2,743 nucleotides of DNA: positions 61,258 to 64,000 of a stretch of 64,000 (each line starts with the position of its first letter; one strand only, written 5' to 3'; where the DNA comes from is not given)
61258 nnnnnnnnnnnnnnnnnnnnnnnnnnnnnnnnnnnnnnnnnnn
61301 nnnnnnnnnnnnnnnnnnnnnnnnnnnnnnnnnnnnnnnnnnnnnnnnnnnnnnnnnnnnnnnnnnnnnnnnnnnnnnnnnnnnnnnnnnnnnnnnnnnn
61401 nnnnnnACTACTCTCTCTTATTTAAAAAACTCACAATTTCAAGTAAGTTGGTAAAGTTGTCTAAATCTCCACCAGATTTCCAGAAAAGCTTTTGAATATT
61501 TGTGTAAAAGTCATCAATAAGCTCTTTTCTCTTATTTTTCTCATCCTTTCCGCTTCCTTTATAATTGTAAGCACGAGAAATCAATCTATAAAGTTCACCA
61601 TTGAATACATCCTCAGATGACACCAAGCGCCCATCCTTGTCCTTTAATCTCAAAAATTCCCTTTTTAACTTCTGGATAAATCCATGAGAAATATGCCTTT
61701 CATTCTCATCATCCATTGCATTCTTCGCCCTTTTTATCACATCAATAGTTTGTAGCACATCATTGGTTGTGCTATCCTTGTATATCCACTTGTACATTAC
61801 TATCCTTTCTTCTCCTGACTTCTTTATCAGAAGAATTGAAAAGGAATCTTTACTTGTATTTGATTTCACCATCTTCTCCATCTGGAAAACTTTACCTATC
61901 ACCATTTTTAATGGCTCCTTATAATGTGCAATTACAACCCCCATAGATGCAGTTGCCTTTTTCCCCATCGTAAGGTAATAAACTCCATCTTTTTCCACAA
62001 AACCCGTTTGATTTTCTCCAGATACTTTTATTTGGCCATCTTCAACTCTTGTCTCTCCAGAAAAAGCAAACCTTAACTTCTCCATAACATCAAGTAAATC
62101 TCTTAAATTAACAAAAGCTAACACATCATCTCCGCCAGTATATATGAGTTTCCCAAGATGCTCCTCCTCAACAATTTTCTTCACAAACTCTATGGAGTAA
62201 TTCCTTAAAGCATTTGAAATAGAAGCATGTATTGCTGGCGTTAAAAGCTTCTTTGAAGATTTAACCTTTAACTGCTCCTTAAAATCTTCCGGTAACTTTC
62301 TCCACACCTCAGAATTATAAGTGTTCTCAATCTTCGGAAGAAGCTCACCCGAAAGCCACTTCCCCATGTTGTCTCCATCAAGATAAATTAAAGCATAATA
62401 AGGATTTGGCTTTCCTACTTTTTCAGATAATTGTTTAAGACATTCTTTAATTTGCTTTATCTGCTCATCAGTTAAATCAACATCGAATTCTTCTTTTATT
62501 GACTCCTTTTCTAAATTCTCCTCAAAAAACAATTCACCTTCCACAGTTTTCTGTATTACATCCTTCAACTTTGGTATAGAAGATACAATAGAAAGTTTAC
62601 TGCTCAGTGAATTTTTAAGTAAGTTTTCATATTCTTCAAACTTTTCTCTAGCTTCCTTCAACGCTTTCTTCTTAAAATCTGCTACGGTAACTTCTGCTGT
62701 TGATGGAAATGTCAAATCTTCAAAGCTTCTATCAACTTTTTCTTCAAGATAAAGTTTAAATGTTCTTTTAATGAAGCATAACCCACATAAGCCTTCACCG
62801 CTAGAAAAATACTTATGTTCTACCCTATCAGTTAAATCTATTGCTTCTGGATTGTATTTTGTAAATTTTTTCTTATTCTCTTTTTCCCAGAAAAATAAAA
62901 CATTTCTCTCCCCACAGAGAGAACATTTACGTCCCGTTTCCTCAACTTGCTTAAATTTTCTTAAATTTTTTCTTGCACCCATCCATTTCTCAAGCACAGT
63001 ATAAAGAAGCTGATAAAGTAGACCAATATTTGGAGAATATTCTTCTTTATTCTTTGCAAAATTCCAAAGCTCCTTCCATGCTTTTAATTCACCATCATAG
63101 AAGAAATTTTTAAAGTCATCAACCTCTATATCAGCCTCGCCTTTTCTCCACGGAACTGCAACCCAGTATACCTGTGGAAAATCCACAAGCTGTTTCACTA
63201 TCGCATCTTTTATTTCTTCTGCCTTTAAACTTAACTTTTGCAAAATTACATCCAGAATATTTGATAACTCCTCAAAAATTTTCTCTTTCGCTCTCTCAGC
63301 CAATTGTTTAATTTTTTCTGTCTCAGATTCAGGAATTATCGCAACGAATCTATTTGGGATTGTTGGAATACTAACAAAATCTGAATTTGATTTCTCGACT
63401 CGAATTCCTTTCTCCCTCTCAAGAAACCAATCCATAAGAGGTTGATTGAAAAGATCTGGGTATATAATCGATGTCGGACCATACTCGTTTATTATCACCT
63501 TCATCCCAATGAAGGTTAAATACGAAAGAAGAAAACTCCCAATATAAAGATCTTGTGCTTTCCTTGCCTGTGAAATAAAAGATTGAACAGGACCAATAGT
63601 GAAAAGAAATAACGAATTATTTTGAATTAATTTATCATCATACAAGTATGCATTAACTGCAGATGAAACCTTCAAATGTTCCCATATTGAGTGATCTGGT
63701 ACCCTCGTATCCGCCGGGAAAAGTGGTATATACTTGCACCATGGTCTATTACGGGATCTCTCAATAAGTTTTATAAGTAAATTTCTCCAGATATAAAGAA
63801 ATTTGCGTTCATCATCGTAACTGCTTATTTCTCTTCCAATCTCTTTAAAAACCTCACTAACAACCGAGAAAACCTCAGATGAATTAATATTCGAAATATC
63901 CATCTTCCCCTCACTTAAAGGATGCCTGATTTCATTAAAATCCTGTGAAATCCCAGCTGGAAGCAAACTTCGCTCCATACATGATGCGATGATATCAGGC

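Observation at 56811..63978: Type III-B (Cmr) effector operon present without an array, cas6, cas1/2 or cmr1 in view.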

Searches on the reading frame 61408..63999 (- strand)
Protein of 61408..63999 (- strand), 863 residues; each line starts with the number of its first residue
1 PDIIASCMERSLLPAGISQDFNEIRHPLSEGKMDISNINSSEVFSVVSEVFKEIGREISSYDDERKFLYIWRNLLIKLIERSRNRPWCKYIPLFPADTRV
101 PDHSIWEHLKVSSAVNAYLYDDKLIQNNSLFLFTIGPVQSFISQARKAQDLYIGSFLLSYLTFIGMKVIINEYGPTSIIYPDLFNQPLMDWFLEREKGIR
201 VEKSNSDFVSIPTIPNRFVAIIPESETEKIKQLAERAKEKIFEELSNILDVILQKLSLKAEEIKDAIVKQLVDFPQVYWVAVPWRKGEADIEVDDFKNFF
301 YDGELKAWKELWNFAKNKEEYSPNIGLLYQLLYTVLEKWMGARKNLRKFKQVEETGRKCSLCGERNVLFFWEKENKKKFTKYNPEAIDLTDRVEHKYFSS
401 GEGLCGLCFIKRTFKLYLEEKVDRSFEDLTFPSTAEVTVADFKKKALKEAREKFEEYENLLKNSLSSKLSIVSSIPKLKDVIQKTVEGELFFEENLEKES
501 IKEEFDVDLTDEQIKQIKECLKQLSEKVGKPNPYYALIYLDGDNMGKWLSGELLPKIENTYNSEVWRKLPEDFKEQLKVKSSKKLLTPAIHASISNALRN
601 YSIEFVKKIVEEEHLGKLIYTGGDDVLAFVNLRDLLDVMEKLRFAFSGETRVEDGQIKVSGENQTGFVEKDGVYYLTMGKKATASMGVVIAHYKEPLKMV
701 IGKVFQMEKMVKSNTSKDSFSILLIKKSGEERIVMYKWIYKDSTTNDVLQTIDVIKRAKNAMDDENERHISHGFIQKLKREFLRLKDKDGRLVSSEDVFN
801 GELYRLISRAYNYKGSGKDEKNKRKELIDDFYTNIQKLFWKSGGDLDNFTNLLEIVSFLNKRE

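Call 3: search_protein_families(library=ncbifam, proteins=[window:61408-63978:-], max_evalue=0.01)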
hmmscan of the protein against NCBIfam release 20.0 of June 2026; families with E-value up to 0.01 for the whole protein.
window:61408-63978:- (856 aa): 3 families
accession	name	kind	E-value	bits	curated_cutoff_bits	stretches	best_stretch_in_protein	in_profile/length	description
TIGR02577.1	cas_TM1794_Cmr2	equivalog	1.8e-81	274.6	79.4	1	123-705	2-509/510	type III-B CRISPR-associated protein Cas10/Cmr2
NF050152.1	broader_ApyA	subfamily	0.0084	16.2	40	0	494-515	6-27/53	ApyA family aminopyruvatide-related RiPP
NF009195.0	PRK12543.1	subfamily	0.0094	15.4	197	1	34-82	45-93/192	RNA polymerase sigma factor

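Call 4: search_protein_families(library=pfam, proteins=[window:61408-63978:-], max_evalue=0.01)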
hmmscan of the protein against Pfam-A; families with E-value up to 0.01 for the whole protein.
window:61408-63978:- (856 aa): 3 families
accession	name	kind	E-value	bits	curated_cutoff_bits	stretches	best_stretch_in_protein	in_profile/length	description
PF12469.13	Cmr2_N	-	1.2e-31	109.5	25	1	124-242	2-110/111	CRISPR-associated protein Cmr2, N-terminal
PF22335.1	Cas10-Cmr2_palm2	-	2.3e-25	89.7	27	1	527-713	1-132/133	Cas10/Cmr2, second palm domain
PF18182.6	mCpol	-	0.00022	22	26.4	0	586-630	27-68/114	minimal CRISPR polymerase domain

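Call 7: find_encoding_contigs(protein=window:61408-63978:-, flank=10000, max_places=6)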
Protein window:61408-63978:- (856 aa): no gene with exactly this product is on record in the collection.

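Call 11: find_related_loci(query=window:61408-63999:-, collection=genome_contigs, flank=10000)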
Query window:61408-63999:- (863 aa) in genome_contigs; peptide patterns used: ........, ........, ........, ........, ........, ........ (x = any residue, [..] = any of these).
56 stretches matched a pattern; 2 encode a relative of the query (tblastn E <= 1e-3); 2 distinct loci.
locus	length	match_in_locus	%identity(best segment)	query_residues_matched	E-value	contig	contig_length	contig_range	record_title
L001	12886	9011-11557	69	1-861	0e+0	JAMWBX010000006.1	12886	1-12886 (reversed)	MAG: Candidatus Omnitrophota bacterium isolate DG_2.bins.114.Tibet NODE_6345_length_12886_cov_0.962850, whole genome sho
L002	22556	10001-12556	65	1-863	0e+0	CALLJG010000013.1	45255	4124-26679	MAG: uncultured Thermodesulfobacterium sp. isolate S1_Bin_METABAT__30_1 genome assembly, contig: c_000001891585, whole g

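Call 14: search_protein_families(library=ncbifam, proteins=[L001:7806-8876:+, L001:7060-7791:+, L001:5436-7082:+, L001:2265-5279:+, L002:9336-9866:+, L002:8810-9205:+, L002:7697-8674:+, L002:6608-7159:+, L002:17039-17926:+, L002:19727-21880:+], max_evalue=0.001)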
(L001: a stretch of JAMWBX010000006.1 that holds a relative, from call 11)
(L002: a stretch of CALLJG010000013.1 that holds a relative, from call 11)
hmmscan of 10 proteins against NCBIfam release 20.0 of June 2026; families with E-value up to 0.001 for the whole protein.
L001:7806-8876:+ (356 aa): 1 family
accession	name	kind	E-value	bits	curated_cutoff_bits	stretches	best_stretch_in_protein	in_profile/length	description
TIGR01894.1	cas_TM1795_cmr1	hypoth_equivalog_domain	9.4e-18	65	28.65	1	9-174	2-167/167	type III-B CRISPR module RAMP protein Cmr1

L001:7060-7791:+ (243 aa): 2 families
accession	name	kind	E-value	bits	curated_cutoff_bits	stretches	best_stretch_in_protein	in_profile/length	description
TIGR01596.1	cas3_HD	equivalog_domain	3e-15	56.7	43.45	1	16-159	3-148/178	CRISPR-associated endonuclease Cas3''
TIGR03276.1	Phn-HD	hypoth_equivalog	1.5e-05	24.6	214.6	1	47-107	40-100/179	phosphonate degradation HD-domain oxygenase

L001:5436-7082:+ (548 aa): 9 families
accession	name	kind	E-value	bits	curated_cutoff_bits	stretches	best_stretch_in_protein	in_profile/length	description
TIGR01587.1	cas3_core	equivalog_domain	3.5e-62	210.6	102.45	1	35-390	2-357/358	CRISPR-associated helicase Cas3'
TIGR02621.3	cas3_GSU0051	exception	1.8e-58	199.1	400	2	148-410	169-429/854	type I-G CRISPR-associated helicase/endonuclease Cas3g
NF007248.0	PRK09694.1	equivalog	2e-30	105.5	569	2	110-353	408-662/878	CRISPR-associated helicase/endonuclease Cas3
TIGR04121.1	DEXH_lig_assoc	equivalog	1.4e-18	66.1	850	1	16-365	13-358/804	ligase-associated DNA damage response DEXH box helicase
TIGR03158.1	cas3_cyano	exception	6.5e-11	42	69.1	1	115-349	116-355/357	type I-D CRISPR-associated helicase Cas3'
NF008744.0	PRK11776.1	equivalog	2.3e-05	23.2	524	1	37-352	46-335/460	ATP-dependent RNA helicase DbpA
NF008394.0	PRK11192.1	equivalog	0.00014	20.9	507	1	35-360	43-347/441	ATP-dependent RNA helicase SrmB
TIGR01054.1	rgy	equivalog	0.00041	18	471.7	1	15-107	79-165/1172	reverse gyrase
NF003229.0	PRK04195.1-5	equivalog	0.00066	18.5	280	0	147-232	104-188/413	replication factor C large subunit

L001:2265-5279:+ (1004 aa): 1 family
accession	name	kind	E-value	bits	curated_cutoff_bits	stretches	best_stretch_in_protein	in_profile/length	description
NF007331.0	PRK09819.1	equivalog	1.7e-26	92.4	1138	1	243-622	3-401/885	mannosylglycerate hydrolase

L002:9336-9866:+ (176 aa): 0 families

L002:8810-9205:+ (131 aa): 1 family
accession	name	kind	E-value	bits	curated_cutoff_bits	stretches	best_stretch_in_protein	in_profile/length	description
TIGR01894.1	cas_TM1795_cmr1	hypoth_equivalog_domain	1.3e-14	54.7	28.65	1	9-96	2-100/167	type III-B CRISPR module RAMP protein Cmr1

L002:7697-8674:+ (325 aa): 1 family
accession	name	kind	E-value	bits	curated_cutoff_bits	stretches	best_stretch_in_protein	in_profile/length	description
TIGR01877.1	cas_cas6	equivalog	2.3e-08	34.7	58.65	1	175-321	64-199/200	CRISPR-associated endoribonuclease Cas6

L002:6608-7159:+ (183 aa): 3 families
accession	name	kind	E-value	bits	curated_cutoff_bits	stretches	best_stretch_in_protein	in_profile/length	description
TIGR04335.1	AmmeMemoSam_A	hypoth_equivalog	6.6e-59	198.2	99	1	10-177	3-175/175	AmmeMemoRadiSam system protein A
NF002000.0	PRK00801.1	equivalog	5.2e-58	195.5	273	1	1-181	3-188/201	hypothetical protein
TIGR00296.1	TIGR00296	hypoth_equivalog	1.4e-54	184.8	91.05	1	6-181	8-192/200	TIGR00296 family protein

L002:17039-17926:+ (295 aa): 2 families
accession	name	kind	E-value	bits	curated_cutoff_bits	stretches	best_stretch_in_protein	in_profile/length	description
TIGR02619.1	TIGR02619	domain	5.7e-18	65.2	37.45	1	67-218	2-148/149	putative CRISPR-associated protein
NF040951.1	CRSPR_nucase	equivalog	3.7e-15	55.6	600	1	59-237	50-221/322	CRISPR system ring nuclease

L002:19727-21880:+ (717 aa): 11 families
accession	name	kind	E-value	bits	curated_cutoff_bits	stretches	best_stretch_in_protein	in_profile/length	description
NF053563.1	Rkd4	equivalog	1.9e-22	79.2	860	2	4-370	3-372/747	arcadin-4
NF045487.1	ASRP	equivalog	6.1e-15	54.9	300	1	17-672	6-583/593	archaea-specific SMC-related protein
NF003034.1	PRK03918.1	equivalog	1.4e-14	53.1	700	1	4-562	3-546/878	DNA double-strand break repair ATPase Rad50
NF041034.1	Rad50_Sulf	equivalog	3.6e-13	48.3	1000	0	17-272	15-257/872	DNA double-strand break repair ATPase Rad50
NF002572.0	PRK02224.1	equivalog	3e-10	39.1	1087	1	4-238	3-234/888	DNA double-strand break repair ATPase Rad50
TIGR00618.1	sbcc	subfamily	1.1e-09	36.9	478.5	1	6-223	5-234/1043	exonuclease subunit SbcC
TIGR03185.1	DNA_S_dndD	equivalog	2.4e-08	32.9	245.85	0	24-433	27-416/650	DNA sulfur modification protein DndD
NF002244.0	PRK01156.1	equivalog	2.7e-08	32.4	847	1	4-331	3-336/895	DNA double-strand break repair ATPase Rad50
NF041035.1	Rad50_Halo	equivalog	6e-07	28.2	1000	1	5-346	4-347/883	DNA double-strand break repair ATPase Rad50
TIGR02168.1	SMC_prok_B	equivalog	1.1e-05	23.4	567.35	0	4-49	2-47/1181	chromosome segregation protein SMC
TIGR02169.1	SMC_prok_A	equivalog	3e-05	21.9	729.4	1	280-564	185-458/1165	chromosome segregation protein SMC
